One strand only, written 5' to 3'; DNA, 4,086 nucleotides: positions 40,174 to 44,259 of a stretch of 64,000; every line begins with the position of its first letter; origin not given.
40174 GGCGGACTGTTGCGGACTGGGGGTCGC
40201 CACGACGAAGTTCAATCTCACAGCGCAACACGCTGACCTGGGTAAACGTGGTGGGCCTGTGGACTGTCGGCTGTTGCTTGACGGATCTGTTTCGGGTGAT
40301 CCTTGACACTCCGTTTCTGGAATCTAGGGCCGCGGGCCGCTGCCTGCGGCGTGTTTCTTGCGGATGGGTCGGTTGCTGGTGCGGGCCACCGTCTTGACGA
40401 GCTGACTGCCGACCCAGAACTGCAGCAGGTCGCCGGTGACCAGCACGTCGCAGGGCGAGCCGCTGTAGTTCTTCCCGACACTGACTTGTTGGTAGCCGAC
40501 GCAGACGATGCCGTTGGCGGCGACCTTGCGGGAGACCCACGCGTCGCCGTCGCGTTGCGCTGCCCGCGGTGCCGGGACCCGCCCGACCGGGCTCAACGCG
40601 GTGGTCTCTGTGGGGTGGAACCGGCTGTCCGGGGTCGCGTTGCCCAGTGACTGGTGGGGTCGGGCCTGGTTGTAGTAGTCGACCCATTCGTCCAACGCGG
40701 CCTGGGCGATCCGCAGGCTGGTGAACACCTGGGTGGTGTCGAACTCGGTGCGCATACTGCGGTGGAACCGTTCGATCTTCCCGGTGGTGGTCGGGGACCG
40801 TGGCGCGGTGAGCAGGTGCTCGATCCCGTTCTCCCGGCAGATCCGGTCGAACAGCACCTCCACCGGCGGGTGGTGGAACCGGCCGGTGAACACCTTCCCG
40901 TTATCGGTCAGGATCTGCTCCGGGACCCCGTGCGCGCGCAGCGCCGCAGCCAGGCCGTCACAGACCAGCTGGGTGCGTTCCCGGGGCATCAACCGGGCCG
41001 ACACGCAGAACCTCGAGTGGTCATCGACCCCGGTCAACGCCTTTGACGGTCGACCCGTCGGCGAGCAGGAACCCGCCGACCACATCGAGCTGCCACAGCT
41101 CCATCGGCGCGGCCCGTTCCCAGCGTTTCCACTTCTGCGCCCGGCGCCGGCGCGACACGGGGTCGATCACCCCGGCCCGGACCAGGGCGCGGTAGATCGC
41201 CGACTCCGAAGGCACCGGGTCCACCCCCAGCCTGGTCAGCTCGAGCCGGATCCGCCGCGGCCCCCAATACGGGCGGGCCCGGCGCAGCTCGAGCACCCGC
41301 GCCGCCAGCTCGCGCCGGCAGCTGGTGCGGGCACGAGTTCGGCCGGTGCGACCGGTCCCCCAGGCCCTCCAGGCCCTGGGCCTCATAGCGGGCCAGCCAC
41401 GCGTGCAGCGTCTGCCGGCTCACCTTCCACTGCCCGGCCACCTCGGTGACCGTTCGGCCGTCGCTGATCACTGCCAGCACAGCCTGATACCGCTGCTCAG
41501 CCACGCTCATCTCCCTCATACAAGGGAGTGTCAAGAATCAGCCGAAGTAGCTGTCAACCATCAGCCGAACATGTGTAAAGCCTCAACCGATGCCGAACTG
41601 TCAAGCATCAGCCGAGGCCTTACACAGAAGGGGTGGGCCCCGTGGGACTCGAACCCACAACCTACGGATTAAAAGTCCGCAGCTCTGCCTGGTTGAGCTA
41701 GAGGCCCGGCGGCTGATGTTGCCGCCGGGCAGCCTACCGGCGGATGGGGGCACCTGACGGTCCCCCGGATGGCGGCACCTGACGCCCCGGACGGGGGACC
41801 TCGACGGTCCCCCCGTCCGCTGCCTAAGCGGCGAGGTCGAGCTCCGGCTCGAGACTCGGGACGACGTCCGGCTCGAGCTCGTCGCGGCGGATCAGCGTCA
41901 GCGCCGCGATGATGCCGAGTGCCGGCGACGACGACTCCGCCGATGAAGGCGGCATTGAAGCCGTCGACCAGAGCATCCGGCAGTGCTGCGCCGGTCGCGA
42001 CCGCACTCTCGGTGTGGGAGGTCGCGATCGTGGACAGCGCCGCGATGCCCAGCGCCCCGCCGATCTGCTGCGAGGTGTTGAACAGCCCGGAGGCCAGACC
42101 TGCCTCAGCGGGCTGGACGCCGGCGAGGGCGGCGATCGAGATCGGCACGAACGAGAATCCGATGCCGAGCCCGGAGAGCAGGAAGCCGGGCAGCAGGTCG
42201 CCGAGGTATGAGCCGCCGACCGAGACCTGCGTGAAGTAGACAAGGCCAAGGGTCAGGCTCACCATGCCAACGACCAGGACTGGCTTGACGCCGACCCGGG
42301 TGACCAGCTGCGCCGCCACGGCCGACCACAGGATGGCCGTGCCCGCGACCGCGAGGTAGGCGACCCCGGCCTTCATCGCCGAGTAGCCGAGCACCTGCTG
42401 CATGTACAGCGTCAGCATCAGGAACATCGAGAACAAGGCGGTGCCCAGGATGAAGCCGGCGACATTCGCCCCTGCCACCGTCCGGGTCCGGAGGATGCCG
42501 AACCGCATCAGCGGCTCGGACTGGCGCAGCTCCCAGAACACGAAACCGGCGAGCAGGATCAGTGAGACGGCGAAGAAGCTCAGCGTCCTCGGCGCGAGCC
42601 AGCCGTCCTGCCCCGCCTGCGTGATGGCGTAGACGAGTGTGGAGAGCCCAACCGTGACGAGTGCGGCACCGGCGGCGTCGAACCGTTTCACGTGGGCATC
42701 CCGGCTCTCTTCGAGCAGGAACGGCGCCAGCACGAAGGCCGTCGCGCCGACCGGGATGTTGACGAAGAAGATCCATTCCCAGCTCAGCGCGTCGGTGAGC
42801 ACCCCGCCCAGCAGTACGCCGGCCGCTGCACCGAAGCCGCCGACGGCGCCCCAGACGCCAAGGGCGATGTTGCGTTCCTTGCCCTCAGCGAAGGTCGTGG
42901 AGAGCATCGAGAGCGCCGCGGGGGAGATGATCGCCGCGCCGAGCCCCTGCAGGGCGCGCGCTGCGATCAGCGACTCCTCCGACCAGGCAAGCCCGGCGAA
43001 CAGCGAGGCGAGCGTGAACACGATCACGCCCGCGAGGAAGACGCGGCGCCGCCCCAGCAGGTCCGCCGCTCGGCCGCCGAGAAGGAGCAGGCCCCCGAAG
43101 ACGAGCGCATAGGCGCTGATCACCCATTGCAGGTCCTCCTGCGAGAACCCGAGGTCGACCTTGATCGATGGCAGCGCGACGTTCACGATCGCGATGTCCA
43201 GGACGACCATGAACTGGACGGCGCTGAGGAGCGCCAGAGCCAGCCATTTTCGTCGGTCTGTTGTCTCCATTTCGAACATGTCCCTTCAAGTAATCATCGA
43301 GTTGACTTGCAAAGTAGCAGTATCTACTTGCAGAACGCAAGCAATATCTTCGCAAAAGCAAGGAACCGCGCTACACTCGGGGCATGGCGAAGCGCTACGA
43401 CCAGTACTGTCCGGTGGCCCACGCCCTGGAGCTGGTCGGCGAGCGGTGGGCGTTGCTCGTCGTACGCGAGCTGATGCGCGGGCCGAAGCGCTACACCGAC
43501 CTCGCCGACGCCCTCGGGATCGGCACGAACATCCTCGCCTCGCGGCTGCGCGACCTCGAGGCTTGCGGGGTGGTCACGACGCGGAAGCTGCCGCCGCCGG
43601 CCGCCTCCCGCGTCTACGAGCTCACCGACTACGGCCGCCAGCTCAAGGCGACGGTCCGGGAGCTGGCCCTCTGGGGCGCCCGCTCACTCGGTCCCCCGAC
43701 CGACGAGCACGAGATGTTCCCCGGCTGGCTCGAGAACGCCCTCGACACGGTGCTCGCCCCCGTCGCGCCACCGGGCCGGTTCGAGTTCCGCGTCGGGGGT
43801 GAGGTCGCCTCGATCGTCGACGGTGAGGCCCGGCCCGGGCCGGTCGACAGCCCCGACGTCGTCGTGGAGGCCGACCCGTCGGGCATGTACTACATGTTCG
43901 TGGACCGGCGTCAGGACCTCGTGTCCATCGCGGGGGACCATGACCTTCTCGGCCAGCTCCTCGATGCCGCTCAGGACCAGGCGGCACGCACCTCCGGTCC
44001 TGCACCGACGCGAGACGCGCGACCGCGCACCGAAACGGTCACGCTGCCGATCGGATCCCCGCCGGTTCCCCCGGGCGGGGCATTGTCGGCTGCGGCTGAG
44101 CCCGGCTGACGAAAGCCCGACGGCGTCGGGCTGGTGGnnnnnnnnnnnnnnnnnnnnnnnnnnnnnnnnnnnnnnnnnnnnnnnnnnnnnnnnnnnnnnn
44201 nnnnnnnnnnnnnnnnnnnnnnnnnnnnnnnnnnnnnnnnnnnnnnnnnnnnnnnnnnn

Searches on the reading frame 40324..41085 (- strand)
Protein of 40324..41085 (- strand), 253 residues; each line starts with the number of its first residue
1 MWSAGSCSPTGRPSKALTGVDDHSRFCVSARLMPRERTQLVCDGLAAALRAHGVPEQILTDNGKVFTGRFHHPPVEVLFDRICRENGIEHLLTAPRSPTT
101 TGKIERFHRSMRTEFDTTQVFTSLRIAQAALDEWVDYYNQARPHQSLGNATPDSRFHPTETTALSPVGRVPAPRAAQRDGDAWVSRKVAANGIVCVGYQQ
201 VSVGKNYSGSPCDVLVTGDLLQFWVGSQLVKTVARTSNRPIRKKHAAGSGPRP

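Call 62: search_protein_families(library=pfam, proteins=[window:40324-41085:-], max_evalue=0.001)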
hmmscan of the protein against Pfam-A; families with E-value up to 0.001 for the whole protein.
window:40324-41085:- (253 aa): 3 families
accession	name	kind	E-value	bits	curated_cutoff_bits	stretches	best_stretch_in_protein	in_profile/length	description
PF13683.12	rve_3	-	1.6e-23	82.7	26.5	1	86-152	1-67/67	Integrase core domain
PF00665.32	rve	-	1.6e-12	48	32.6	1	9-98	19-102/102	Integrase core domain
PF13333.12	rve_2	-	7e-09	36.1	22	1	105-152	1-48/56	Integrase core domain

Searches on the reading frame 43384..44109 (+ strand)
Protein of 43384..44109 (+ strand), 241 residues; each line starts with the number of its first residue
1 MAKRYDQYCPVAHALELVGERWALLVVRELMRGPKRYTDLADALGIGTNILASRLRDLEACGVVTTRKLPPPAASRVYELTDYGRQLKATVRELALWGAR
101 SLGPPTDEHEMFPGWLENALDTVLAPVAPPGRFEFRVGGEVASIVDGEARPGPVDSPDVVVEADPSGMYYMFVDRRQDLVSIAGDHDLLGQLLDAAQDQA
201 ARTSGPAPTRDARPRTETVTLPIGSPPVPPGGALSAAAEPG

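Call 61: search_protein_families(library=pfam, proteins=[window:43384-44109:+], max_evalue=0.001)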
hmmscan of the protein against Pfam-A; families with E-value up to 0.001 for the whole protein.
window:43384-44109:+ (241 aa): 1 family
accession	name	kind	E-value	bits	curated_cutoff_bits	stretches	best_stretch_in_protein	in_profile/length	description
PF01638.23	HxlR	-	6.8e-19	68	20.8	1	17-102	1-87/91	HxlR-like helix-turn-helix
